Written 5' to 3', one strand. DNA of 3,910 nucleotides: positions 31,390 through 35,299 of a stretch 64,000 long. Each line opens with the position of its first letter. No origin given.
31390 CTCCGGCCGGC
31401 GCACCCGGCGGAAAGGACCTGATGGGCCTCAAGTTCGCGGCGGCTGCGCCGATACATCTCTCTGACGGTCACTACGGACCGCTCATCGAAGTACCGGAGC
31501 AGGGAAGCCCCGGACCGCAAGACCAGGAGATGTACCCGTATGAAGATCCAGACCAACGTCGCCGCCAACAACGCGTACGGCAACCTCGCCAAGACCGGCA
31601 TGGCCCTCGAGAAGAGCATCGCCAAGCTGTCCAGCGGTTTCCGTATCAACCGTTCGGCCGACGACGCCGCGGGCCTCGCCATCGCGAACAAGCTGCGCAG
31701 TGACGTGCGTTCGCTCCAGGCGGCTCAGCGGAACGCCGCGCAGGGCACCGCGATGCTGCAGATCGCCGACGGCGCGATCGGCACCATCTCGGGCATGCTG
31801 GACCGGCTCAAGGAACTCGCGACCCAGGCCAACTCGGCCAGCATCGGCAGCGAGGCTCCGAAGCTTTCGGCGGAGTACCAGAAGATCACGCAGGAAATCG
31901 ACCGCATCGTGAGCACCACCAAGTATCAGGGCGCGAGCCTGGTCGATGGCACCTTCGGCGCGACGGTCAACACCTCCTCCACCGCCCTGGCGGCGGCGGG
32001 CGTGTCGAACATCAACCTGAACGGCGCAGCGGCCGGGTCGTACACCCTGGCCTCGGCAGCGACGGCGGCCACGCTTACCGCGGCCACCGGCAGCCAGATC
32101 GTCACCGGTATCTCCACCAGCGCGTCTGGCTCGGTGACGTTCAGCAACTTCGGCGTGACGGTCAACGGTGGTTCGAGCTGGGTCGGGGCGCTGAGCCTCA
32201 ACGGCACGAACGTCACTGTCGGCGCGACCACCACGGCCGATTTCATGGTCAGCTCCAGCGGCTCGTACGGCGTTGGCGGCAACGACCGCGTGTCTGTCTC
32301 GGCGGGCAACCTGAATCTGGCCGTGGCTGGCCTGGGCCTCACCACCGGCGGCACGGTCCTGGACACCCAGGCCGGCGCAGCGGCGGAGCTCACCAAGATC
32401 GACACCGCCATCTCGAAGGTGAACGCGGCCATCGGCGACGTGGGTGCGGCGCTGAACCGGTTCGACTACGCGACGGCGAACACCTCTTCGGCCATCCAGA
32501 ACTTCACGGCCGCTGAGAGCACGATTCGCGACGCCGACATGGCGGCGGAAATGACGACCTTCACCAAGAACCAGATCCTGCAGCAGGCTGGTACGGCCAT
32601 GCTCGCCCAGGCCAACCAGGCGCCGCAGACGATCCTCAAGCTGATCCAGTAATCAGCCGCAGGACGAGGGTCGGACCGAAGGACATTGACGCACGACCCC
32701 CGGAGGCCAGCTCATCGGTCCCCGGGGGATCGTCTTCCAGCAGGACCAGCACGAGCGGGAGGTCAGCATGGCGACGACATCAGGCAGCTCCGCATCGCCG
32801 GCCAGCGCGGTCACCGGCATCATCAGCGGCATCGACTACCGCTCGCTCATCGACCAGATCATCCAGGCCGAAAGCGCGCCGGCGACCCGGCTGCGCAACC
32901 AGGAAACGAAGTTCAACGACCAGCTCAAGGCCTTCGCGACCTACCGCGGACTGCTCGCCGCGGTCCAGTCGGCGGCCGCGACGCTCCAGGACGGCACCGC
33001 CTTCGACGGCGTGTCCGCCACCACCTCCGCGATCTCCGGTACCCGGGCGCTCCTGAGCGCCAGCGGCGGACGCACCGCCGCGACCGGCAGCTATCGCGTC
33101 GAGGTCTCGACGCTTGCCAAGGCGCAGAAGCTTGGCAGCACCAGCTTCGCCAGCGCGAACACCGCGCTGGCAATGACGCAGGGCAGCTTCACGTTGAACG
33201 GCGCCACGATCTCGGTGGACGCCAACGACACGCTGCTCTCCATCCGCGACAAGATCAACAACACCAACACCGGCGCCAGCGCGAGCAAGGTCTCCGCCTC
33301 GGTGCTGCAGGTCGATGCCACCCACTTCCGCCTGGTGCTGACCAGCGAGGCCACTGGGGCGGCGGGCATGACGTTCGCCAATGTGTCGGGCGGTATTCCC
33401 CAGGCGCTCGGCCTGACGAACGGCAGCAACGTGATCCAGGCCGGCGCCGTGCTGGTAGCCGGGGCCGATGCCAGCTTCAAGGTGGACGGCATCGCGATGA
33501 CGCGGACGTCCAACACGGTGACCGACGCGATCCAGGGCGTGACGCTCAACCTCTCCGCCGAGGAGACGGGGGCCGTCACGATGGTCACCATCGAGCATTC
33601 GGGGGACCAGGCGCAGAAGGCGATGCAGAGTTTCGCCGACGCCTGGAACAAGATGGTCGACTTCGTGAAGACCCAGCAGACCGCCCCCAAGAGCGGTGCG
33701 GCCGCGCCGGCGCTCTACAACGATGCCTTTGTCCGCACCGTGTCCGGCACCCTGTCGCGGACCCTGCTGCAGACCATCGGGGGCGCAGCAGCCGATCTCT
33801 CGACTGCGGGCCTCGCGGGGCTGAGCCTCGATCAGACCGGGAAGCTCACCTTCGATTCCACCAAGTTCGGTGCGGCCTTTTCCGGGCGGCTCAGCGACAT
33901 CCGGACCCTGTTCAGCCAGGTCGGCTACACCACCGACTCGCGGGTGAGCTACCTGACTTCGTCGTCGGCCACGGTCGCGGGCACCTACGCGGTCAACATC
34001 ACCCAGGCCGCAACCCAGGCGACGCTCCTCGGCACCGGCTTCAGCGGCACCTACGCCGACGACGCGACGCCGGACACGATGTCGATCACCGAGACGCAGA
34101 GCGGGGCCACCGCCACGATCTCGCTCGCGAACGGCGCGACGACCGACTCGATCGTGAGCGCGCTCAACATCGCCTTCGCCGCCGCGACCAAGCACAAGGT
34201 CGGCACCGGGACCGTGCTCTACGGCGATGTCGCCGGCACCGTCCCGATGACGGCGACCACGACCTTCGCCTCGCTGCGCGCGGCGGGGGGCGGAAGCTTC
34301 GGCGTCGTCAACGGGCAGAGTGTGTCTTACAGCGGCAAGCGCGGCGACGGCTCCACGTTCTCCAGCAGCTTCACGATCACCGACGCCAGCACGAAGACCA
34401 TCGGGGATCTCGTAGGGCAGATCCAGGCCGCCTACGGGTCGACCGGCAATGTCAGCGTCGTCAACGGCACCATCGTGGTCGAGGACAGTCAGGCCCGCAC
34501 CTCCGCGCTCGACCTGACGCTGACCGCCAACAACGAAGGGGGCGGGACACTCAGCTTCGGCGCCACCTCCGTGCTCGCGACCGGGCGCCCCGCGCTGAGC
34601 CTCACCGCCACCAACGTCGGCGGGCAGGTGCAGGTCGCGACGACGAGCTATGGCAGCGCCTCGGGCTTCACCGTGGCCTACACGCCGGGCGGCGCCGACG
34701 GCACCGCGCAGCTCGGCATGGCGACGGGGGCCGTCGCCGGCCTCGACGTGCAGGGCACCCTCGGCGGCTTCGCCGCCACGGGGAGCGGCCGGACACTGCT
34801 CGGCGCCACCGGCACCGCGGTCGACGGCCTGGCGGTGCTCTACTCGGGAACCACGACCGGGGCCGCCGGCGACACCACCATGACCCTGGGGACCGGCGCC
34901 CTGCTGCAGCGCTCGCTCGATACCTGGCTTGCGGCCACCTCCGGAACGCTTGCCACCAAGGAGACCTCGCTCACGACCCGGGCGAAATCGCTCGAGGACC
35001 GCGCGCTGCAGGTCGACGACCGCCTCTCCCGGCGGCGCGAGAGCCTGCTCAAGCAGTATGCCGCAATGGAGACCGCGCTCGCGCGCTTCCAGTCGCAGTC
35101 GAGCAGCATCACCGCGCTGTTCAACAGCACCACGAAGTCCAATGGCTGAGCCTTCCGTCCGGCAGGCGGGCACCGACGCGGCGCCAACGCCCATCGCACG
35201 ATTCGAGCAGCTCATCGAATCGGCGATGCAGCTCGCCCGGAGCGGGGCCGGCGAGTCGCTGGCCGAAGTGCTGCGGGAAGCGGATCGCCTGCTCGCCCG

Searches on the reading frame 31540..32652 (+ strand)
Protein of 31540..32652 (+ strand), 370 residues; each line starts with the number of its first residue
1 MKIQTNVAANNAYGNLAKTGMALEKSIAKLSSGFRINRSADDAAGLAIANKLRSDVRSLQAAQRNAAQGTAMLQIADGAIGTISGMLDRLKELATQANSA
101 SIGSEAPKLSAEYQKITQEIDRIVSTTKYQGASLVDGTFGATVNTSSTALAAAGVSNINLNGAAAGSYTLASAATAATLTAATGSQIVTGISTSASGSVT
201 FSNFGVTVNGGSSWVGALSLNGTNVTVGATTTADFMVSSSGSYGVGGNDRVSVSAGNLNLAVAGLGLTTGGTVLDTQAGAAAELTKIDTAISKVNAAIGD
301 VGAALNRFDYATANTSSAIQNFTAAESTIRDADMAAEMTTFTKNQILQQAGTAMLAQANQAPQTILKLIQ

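Call 4: search_protein_families(library=pfam, proteins=[window:31540-32652:+], max_evalue=0.01)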
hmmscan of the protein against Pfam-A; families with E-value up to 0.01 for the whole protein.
window:31540-32652:+ (370 aa): 2 families
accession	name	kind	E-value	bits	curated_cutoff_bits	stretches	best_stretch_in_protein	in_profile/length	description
PF00669.25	Flagellin_N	-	2.3e-31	109.1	26.6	1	3-138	1-137/139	Bacterial flagellin N-terminal helical region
PF00700.27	Flagellin_C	-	1.4e-23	83.5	23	1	284-369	1-86/86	Bacterial flagellin C-terminal helical region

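Call 5: search_protein_families(library=ncbifam, proteins=[window:31540-32652:+], max_evalue=0.01)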
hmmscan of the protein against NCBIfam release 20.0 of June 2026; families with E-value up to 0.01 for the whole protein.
window:31540-32652:+ (370 aa): 26 families (the best 25 are shown)
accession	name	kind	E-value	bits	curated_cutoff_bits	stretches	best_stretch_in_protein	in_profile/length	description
NF009448.0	PRK12806.1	equivalog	3.8e-55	187.5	531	2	275-370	379-474/475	flagellin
NF009444.0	PRK12802.1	equivalog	2.2e-54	184.9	332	2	2-183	4-192/282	flagellin domain-containing protein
NF009446.0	PRK12804.1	subfamily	1.6e-52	178.8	352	2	1-193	1-192/301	flagellin Hag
NF006467.0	PRK08869.1-2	subfamily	4.8e-50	170.8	443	1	3-370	5-400/400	flagellin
NF005294.0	PRK06819.1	subfamily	3.9e-49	168.2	387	1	3-369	5-375/376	FliC/FljB family flagellin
NF006466.0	PRK08869.1-1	subfamily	1.1e-45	156.8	426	1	2-369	4-376/377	flagellin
NF006468.0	PRK08869.1-3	subfamily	1.8e-45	155.7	436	2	2-142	4-145/378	polar flagellin E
NF005953.0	PRK08026.1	subfamily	9.2e-44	150.9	619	2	8-133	10-136/548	FliC/FljB family flagellin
NF009449.0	PRK12807.1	subfamily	1.9e-42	145.8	347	2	223-370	140-287/287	flagellin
NF006469.0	PRK08869.1-4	equivalog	2.2e-41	142.5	627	1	2-369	4-376/377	flagellin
NF038071.1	lat_flg_LafA_2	exception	2.7e-40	138.6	365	2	2-240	4-253/284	lateral flagellin LafA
NF006470.0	PRK08869.1-5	equivalog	1.9e-37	129.4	423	1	3-370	4-388/388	flagellin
NF006264.0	PRK08411.1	subfamily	2.6e-36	125.5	729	2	2-144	4-154/572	flagellin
NF009450.0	PRK12808.1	equivalog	4.3e-35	122.2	476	2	276-370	382-476/476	flagellin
NF009234.0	PRK12584.1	equivalog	1.1e-34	120.4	752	2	2-196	4-207/510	flagellin A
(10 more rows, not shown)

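Call 8: find_encoding_contigs(protein=window:31540-32652:+, flank=10000, max_places=6)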
Protein window:31540-32652:+ (370 aa): 5 contigs read that carry it; 5 places shown.
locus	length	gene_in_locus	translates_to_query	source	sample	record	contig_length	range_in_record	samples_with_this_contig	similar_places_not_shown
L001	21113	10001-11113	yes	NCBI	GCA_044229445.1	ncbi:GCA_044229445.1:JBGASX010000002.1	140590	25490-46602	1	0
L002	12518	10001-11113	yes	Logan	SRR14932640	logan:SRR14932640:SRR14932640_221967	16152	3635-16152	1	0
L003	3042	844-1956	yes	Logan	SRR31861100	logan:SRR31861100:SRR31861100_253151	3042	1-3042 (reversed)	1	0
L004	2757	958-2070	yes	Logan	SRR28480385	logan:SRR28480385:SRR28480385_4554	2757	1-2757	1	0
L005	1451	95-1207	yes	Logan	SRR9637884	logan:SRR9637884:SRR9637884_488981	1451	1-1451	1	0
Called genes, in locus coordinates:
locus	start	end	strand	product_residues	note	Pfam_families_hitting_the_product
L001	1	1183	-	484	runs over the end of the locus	PF00072:Response_reg, PF00158:Sigma54_activat, PF14532:Sigma54_activ_2, PF07728:AAA_5, PF25601:AAA_lid_14, PF02954:HTH_8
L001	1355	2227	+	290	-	PF00669:Flagellin_N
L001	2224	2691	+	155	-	PF02623:FliW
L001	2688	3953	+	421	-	PF13692:Glyco_trans_1_4, PF13524:Glyco_trans_1_2 (weak), PF00534:Glycos_transf_1 (weak), PF20706:GT4-conflict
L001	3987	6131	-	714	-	PF13432:TPR_16 (weak), PF13432:TPR_16 (weak), PF14559:TPR_19, PF13424:TPR_12 (weak), PF13414:TPR_11, PF13432:TPR_16, PF00515:TPR_1 (weak), PF13432:TPR_16, +14 more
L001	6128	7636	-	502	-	PF07021:MetW, PF13489:Methyltransf_23, PF08241:Methyltransf_11, PF08242:Methyltransf_12, PF13649:Methyltransf_25, PF13847:Methyltransf_31, PF05575:V_cholerae_RfbT (weak), PF05050:Methyltransf_21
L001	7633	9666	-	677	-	-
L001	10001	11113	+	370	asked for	PF00669:Flagellin_N, PF00700:Flagellin_C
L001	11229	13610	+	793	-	PF02465:FliD_N, PF07196:Flagellin_IN (weak), PF07195:FliD_C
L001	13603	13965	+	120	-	-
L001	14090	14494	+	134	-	PF02561:FliS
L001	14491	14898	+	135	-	-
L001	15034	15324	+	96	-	-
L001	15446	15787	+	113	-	-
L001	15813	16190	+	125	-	PF00072:Response_reg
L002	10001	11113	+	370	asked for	PF00669:Flagellin_N, PF00700:Flagellin_C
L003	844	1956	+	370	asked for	PF00669:Flagellin_N, PF00700:Flagellin_C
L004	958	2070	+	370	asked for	PF00669:Flagellin_N, PF00700:Flagellin_C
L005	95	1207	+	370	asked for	PF00669:Flagellin_N, PF00700:Flagellin_C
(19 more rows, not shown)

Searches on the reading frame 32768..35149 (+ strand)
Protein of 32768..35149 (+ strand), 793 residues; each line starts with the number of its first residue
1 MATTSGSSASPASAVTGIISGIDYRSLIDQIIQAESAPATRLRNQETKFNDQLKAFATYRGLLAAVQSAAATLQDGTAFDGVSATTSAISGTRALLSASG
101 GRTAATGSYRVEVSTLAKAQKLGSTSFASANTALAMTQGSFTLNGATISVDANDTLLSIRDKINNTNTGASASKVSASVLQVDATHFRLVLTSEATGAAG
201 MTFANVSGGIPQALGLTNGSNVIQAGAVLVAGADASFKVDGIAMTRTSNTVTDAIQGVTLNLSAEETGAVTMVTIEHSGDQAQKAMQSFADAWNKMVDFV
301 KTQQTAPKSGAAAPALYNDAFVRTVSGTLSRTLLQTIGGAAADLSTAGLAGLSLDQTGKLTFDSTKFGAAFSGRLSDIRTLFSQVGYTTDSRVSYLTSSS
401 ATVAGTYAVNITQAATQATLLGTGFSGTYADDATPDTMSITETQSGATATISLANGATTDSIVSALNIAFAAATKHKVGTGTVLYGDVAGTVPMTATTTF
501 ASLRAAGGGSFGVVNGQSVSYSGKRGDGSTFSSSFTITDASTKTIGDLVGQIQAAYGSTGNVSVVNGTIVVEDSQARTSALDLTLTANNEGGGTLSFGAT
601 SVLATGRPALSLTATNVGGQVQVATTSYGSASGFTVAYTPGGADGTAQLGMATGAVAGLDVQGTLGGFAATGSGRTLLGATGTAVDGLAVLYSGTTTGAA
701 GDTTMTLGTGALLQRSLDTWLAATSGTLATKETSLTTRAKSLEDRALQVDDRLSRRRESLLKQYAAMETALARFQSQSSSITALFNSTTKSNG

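Call 4: search_protein_families(library=pfam, proteins=[window:32768-35149:+], max_evalue=0.01)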
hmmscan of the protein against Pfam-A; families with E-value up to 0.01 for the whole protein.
window:32768-35149:+ (793 aa): 3 families
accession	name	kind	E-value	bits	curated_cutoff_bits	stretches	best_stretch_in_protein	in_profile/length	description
PF07195.17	FliD_C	-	7.1e-36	124.2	25.4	2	232-388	1-164/236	Flagellar hook-associated protein 2 C-terminus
PF02465.23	FliD_N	-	4.7e-19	69.3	24.8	1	20-120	1-97/97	Flagellar hook-associated protein 2 N-terminus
PF07196.18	Flagellin_IN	-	1.2e-05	25.9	22.7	1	140-185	1-54/55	Flagellin hook IN motif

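Call 5: search_protein_families(library=ncbifam, proteins=[window:32768-35149:+], max_evalue=0.01)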
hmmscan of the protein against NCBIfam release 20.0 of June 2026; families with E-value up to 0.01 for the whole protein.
window:32768-35149:+ (793 aa): 6 families
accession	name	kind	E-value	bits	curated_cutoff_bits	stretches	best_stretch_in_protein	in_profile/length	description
NF005955.1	PRK08032.1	equivalog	1.7e-49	169.1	387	2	16-383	7-380/465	flagellar filament capping protein FliD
NF005188.0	PRK06664.1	equivalog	1.6e-31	109.4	469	3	11-199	2-183/661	flagellar hook-associated protein FliD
NF009400.1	PRK12765.1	equivalog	1.5e-30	106.3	448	2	40-431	39-447/596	flagellar filament capping protein FliD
NF005281.0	PRK06798.1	equivalog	3.9e-26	92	375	2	22-371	22-342/440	flagellar hook-associated protein 2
NF005833.0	PRK07737.1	equivalog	2.1e-23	83.1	444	1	15-303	5-294/501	flagellar hook-associated protein 2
NF006282.1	PRK08453.1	equivalog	9e-13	47.6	500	1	122-383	308-584/673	flagellar filament capping protein FliD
